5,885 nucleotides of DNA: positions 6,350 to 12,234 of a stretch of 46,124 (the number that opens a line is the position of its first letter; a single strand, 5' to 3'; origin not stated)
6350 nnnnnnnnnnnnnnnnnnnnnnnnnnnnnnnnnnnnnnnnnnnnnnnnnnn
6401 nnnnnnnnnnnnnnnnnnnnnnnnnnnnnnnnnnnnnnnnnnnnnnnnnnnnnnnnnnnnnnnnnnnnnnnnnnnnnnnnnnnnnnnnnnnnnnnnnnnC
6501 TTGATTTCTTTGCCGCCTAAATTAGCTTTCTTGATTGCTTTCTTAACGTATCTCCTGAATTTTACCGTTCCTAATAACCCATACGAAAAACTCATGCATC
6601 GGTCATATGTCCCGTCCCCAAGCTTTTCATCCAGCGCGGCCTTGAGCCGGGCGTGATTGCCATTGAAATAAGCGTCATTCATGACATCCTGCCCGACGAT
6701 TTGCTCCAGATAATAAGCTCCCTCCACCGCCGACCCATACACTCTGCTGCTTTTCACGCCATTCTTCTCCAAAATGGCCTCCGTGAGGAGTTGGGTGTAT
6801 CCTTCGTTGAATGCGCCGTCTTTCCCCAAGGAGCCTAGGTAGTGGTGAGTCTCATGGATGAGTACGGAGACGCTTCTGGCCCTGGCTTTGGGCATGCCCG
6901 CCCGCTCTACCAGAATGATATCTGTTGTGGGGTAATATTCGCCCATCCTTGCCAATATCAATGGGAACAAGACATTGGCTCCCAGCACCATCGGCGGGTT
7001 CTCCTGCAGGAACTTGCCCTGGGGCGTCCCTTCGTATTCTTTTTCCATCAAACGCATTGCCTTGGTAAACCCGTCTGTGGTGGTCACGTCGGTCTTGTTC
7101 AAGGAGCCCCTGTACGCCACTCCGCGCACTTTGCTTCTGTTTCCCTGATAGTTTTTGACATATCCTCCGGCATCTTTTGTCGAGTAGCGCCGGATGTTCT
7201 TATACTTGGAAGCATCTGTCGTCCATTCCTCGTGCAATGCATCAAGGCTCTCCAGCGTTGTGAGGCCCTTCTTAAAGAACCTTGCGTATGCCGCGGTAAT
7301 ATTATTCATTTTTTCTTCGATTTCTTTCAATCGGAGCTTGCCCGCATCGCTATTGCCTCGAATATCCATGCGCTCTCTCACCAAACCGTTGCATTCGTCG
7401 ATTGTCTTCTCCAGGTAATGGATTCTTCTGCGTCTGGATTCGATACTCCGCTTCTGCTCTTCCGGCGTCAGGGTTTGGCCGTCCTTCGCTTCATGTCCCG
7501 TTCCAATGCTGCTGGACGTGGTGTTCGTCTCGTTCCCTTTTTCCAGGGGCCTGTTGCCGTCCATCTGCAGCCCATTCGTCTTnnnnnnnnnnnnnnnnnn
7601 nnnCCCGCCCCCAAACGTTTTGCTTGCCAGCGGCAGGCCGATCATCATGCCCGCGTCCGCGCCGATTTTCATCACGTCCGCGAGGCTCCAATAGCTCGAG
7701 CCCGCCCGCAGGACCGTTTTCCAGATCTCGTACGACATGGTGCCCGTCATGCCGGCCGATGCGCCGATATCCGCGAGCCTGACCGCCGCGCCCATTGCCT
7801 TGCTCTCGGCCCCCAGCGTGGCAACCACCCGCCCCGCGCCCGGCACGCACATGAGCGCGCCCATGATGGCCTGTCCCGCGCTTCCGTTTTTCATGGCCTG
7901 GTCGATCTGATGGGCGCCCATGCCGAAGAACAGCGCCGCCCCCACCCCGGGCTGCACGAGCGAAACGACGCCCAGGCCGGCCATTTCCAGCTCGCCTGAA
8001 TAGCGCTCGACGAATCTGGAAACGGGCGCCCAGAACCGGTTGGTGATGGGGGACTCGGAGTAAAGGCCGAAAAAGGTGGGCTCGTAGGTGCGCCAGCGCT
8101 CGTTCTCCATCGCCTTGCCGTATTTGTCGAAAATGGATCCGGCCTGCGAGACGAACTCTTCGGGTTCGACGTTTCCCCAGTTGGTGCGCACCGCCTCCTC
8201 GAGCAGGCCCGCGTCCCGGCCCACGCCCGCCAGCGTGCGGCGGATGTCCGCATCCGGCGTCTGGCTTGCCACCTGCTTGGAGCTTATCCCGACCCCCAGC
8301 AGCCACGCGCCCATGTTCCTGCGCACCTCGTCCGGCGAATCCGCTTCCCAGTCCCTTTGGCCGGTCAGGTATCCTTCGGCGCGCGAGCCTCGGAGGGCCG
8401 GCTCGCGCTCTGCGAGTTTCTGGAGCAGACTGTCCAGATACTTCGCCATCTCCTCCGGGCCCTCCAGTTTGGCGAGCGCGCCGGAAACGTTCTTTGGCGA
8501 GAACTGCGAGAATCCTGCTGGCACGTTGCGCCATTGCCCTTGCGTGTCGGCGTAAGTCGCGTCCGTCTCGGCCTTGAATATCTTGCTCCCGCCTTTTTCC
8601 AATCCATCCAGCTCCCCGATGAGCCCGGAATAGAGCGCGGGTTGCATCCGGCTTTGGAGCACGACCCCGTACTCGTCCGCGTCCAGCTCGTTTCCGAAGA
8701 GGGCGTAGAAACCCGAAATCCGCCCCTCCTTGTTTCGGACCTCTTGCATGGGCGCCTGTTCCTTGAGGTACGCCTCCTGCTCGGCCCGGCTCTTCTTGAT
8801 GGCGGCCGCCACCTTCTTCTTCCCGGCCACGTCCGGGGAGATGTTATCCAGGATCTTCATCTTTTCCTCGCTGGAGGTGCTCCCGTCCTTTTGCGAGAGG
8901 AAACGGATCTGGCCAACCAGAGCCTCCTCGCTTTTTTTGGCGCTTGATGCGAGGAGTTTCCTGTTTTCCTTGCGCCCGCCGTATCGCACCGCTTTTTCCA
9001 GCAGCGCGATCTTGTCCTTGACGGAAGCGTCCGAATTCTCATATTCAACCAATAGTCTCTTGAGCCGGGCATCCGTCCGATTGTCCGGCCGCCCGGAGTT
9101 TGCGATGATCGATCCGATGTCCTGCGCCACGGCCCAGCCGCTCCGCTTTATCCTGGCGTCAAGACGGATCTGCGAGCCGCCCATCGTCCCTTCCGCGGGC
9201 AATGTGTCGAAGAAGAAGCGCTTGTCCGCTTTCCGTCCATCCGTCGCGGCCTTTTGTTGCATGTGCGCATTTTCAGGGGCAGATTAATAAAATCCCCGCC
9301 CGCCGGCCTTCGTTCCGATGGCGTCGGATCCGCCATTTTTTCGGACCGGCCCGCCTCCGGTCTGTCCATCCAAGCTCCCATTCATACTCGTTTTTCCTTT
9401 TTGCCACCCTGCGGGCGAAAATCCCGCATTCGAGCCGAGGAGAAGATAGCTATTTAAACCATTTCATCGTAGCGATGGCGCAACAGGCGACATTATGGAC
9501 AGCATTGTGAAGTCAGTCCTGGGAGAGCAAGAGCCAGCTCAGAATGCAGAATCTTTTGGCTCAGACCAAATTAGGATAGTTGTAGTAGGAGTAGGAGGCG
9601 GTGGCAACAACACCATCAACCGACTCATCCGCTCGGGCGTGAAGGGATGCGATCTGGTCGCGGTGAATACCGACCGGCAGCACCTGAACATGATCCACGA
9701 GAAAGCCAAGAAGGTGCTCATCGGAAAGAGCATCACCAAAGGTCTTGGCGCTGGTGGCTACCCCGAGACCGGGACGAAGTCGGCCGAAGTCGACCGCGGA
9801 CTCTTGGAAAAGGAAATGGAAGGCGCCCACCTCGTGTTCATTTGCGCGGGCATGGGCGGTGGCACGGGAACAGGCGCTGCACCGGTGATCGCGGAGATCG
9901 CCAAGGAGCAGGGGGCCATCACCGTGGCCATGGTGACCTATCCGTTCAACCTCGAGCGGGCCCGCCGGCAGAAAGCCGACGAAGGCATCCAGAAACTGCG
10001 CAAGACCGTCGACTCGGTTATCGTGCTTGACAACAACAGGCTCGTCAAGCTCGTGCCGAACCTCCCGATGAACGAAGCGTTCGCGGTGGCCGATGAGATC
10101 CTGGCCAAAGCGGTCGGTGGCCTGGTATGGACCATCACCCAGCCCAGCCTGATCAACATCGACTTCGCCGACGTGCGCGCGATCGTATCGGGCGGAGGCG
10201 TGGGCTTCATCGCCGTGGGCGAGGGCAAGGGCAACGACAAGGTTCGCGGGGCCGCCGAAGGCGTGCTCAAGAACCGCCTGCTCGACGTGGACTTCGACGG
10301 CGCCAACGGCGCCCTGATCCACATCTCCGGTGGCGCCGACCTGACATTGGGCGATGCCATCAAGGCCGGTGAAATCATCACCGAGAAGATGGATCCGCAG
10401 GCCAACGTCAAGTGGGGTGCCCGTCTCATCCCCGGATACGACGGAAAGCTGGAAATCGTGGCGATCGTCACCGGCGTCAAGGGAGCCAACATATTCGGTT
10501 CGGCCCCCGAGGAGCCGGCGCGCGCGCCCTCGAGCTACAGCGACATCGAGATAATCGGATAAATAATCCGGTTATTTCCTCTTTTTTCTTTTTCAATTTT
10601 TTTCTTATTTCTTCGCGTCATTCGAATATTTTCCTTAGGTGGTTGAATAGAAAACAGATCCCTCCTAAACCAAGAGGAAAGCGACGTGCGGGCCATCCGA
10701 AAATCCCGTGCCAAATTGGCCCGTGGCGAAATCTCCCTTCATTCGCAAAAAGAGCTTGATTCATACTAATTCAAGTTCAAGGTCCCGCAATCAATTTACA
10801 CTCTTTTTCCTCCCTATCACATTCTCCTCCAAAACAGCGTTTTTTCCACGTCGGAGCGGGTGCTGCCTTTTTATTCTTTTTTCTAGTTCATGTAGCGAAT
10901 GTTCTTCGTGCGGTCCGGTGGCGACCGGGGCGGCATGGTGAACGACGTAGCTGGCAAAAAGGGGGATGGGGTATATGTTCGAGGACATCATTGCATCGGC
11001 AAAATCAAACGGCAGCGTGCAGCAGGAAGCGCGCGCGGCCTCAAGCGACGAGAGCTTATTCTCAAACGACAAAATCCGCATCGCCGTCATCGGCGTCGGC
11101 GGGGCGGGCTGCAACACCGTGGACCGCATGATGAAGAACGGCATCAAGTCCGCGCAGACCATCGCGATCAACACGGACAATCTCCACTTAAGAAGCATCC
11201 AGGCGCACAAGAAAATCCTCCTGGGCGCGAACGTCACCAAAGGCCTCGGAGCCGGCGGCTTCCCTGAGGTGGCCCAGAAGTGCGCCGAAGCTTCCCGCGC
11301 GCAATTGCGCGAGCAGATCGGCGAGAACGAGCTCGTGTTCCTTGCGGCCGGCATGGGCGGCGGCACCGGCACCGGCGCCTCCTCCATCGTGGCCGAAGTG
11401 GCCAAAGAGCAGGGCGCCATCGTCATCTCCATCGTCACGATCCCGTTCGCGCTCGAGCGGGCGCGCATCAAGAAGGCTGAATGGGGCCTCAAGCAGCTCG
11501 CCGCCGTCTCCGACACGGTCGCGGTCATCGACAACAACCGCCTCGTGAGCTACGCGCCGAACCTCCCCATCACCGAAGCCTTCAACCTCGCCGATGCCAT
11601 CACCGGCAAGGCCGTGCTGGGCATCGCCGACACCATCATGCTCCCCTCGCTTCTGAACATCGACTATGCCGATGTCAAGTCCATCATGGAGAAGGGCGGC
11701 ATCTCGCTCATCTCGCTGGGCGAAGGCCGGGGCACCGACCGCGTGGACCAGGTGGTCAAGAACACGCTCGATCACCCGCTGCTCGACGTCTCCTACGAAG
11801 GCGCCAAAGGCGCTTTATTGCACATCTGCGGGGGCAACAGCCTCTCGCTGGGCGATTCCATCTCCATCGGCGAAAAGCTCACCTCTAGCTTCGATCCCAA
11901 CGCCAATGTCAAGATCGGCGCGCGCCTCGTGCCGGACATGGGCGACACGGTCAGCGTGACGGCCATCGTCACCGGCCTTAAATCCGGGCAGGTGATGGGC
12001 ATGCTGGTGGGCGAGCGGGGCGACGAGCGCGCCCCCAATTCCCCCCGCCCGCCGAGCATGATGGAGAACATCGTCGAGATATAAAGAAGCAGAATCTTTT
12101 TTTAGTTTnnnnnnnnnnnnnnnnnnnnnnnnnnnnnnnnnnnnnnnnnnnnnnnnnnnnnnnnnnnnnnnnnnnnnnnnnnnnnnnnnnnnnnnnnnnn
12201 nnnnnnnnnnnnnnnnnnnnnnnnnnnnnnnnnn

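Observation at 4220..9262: Orphan 1680-aa giant protein combining membrane, protease-like and GHKL-ATPase modules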

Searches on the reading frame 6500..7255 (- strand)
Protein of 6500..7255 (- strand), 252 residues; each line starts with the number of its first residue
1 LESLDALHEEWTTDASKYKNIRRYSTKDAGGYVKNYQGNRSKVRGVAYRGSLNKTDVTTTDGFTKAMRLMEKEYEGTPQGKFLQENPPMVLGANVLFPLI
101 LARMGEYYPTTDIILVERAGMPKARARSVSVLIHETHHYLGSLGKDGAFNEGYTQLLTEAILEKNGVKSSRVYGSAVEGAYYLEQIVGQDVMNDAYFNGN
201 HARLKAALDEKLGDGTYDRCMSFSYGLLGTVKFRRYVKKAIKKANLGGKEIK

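Call 42: search_solved_structures(query=A4, max_evalue=10, show_alignments=2)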
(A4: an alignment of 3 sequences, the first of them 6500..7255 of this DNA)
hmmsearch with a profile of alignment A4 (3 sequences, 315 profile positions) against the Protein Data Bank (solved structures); distinct sequences matched with E-value up to 10: 5.
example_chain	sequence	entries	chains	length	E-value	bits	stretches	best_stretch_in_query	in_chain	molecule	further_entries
2xpy_A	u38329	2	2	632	0.82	11.9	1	176-216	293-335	LEUKOTRIENE A-4 HYDROLASE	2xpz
2xq0_A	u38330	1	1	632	0.82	11.9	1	176-216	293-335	LEUKOTRIENE A-4 HYDROLASE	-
2dkt_A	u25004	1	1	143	1.1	11.5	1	4-84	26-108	RING finger and CHY zinc finger domain-containing protein 1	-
9vpq_A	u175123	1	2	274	1.4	11.2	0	196-237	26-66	Protein-L-histidine N-pros-methyltransferase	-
7y9c_A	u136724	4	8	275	1.4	11.2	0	195-237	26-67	Protein-L-histidine N-pros-methyltransferase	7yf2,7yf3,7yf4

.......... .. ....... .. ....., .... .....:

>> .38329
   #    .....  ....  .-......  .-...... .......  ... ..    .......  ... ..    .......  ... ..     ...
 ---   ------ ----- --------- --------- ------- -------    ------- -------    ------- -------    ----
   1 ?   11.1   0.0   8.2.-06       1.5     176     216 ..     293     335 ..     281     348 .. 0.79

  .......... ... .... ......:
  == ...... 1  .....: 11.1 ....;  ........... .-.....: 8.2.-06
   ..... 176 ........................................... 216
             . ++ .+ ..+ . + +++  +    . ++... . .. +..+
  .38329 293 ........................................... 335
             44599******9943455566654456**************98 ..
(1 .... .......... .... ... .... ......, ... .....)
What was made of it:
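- On Gluzincin metallopeptidases: The best PDB profile hit is LTA4 hydrolase at E=0.82 (call 42).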

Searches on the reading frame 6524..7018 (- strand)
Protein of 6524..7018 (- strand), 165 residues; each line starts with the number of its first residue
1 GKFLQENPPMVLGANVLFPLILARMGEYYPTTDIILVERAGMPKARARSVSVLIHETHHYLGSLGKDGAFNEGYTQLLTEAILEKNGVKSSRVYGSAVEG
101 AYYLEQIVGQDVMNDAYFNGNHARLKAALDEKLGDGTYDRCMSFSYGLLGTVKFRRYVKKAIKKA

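Call 64: find_related_loci(query=A8, collection=metagenome_contigs, flank=6000)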
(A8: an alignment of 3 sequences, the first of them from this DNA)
Query A8 (165 aa) in metagenome_contigs; peptide patterns used: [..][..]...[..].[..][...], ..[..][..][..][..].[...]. (x = any residue, [..] = any of these).
248 stretches matched a pattern; 21 encode a relative of the query (tblastn E <= 1e-3); 21 distinct loci.
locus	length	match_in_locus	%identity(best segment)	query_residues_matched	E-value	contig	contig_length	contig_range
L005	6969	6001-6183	44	69-125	2e-7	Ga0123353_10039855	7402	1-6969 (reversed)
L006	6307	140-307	37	62-121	6e-5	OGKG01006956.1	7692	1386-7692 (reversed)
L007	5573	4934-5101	37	62-121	8e-5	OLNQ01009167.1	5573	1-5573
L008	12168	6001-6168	37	62-121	8e-5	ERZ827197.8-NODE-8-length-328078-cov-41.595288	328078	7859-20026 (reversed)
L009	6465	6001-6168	37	62-121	8e-5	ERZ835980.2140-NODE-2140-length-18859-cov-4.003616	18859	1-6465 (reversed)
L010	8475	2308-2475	37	62-121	8e-5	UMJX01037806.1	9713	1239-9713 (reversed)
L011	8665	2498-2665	37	62-121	8e-5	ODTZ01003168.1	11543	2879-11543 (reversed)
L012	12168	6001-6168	37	62-121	9e-5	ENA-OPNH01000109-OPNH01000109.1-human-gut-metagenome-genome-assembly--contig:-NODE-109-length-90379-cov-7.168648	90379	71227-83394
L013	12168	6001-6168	37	62-121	8e-5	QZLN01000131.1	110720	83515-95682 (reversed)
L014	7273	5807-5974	37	62-121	8e-5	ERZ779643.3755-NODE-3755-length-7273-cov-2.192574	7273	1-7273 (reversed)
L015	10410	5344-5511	37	62-121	8e-5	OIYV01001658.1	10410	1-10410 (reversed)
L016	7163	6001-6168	37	62-121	8e-5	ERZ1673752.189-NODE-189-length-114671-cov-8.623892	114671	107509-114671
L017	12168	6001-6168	37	62-121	8e-5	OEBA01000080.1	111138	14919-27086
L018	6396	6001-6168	37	62-121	9e-5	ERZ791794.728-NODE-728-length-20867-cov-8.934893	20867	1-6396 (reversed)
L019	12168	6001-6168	37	62-121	8e-5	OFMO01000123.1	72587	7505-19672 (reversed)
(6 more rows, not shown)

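Call 67: search_protein_families(library=pfam, proteins=[L012:5593-6525:+, L005:5536-6354:+, L005:4560-5552:+, L005:6351-6884:+], max_evalue=1)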
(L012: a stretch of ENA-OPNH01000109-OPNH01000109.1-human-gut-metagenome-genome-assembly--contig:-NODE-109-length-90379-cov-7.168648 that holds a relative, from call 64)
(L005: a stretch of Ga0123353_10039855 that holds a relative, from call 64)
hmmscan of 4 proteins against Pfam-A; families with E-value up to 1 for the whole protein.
L012:5593-6525:+ (310 aa): 0 families

L005:5536-6354:+ (272 aa): 0 families

L005:4560-5552:+ (330 aa): 2 families
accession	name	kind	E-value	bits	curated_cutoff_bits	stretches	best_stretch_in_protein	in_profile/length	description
PF00004.35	AAA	-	8.7e-09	36.4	21.2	1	49-168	1-123/131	ATPase family associated with various cellular activities (AAA)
PF06068.19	TIP49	-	0.077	12.6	23.8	1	45-74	49-79/347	TIP49 P-loop domain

L005:6351-6884:+ (177 aa): 3 families
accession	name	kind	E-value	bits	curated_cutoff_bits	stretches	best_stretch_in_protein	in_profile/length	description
PF06265.16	YutD-like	-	0.06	13.9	25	0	115-154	4-42/85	Putative antitoxin YutD-like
PF18249.6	Ca_bind_SSO6904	-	0.14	12.9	25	1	112-136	57-81/90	Calcium binding protein SSO6904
PF17206.9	SeqA_N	-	0.19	11.5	23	0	145-160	11-26/36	SeqA protein N-terminal domain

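Call 68: search_protein_families(library=phrogs, proteins=[L012:5593-6525:+, L005:5536-6354:+], max_evalue=0.1)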
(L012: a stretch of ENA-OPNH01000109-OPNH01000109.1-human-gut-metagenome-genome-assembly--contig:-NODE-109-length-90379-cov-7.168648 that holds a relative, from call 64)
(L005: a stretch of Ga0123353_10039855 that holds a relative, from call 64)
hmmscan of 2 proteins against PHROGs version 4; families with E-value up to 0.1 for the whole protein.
L012:5593-6525:+ (310 aa): 0 families

L005:5536-6354:+ (272 aa): 0 families

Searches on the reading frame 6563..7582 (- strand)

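Call 14: search_protein_families(library=pfam, proteins=[window:6563-7582:-], max_evalue=10)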
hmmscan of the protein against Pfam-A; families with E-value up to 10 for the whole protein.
window:6563-7582:- (340 aa): 1 family
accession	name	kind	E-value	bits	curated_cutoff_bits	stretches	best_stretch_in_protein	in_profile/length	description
PF13720.11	Acetyltransf_11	-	0.2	12.5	24.5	1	89-122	30-63/82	Udp N-acetylglucosamine O-acyltransferase; Domain 2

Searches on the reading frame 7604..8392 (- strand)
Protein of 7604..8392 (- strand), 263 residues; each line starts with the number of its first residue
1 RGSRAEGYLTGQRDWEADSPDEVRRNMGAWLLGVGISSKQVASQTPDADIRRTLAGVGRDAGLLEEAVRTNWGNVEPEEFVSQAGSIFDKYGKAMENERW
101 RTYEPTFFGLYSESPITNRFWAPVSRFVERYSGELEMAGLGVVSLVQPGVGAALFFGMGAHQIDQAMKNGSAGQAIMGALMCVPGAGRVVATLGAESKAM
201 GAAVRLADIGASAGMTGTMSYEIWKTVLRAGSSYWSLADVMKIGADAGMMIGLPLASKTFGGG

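Call 60: find_homologous_proteins(query=A6, max_evalue=0.01)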
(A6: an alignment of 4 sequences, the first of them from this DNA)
Query A6 (4 sequences): 8000 candidates shared short words with the query, none scored E <= 0.01.

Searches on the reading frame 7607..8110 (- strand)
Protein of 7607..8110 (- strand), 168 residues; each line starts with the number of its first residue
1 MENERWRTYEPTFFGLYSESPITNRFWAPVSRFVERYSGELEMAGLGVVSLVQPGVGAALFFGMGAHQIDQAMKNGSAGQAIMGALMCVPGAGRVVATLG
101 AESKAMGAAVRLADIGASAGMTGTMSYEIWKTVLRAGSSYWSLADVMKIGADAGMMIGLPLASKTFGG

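Call 55: find_related_loci(query=A5, collection=metagenome_contigs, flank=8000)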
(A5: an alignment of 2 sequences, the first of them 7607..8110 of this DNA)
Query A5 (168 aa) in metagenome_contigs; peptide patterns used: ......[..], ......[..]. (x = any residue, [..] = any of these).
152 stretches matched a pattern, but none encodes a relative of the query by tblastn (E <= 1e-3).

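Call 56: find_related_loci(query=A5, collection=viral_contigs, flank=8000)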
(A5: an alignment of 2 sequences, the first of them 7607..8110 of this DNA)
Query A5 (168 aa) in viral_contigs; peptide patterns used: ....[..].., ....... (x = any residue, [..] = any of these).
70 stretches matched a pattern, but none encodes a relative of the query by tblastn (E <= 1e-3).

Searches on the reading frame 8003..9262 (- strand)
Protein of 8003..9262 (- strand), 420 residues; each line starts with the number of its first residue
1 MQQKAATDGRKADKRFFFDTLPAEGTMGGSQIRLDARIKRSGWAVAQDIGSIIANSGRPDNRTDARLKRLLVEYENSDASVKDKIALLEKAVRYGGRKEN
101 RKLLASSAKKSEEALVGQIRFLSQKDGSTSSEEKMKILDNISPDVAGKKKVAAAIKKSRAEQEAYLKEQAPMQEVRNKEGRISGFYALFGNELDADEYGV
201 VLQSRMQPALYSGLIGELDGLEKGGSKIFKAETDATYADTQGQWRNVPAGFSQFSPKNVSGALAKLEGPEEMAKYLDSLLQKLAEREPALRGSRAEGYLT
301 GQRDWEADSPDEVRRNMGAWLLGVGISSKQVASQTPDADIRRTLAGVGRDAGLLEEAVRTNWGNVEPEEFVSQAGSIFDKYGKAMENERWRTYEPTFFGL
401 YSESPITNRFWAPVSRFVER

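Call 95: search_protein_families(library=pfam, proteins=[window:8003-9262:-], max_evalue=10)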
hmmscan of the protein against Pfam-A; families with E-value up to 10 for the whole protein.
window:8003-9262:- (420 aa): 2 families
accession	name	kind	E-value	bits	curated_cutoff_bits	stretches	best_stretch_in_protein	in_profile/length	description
PF16526.10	CLZ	-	0.04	14.8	26.7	1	65-90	45-70/71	C-terminal leucine zipper domain of cyclic nucleotide-gated channels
PF12998.12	ING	-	0.21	12.6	23.9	1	33-92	24-85/102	Inhibitor of growth proteins N-terminal histone-binding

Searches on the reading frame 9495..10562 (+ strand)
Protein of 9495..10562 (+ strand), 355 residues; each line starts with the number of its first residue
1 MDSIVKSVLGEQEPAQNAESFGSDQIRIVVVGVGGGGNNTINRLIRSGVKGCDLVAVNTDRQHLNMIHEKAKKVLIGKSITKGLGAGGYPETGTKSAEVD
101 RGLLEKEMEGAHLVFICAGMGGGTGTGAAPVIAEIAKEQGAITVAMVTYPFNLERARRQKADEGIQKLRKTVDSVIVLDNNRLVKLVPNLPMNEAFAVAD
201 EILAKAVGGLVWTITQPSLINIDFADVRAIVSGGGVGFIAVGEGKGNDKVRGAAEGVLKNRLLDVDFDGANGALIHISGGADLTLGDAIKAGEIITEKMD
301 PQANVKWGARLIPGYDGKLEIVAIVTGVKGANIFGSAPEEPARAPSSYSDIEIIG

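Call 9: search_protein_families(library=pfam, proteins=[window:9495-10562:+], max_evalue=0.001)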
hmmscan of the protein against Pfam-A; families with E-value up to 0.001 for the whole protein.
window:9495-10562:+ (355 aa): 2 families
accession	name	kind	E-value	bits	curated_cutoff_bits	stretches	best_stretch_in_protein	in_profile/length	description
PF00091.31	Tubulin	-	1.5e-47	162.8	33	1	27-187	1-189/190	Tubulin/FtsZ family, GTPase domain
PF12327.13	FtsZ_C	-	4.2e-25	88.3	27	1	235-329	1-95/95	FtsZ family, C-terminal domain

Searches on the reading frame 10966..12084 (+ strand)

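Call 9: search_protein_families(library=pfam, proteins=[window:10966-12084:+], max_evalue=0.001)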
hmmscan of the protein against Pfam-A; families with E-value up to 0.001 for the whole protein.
window:10966-12084:+ (372 aa): 2 families
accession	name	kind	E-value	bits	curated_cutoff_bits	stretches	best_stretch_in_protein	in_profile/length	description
PF00091.31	Tubulin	-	5.2e-43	148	33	1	38-195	1-187/190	Tubulin/FtsZ family, GTPase domain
PF12327.13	FtsZ_C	-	1.3e-25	90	27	1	245-339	1-95/95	FtsZ family, C-terminal domain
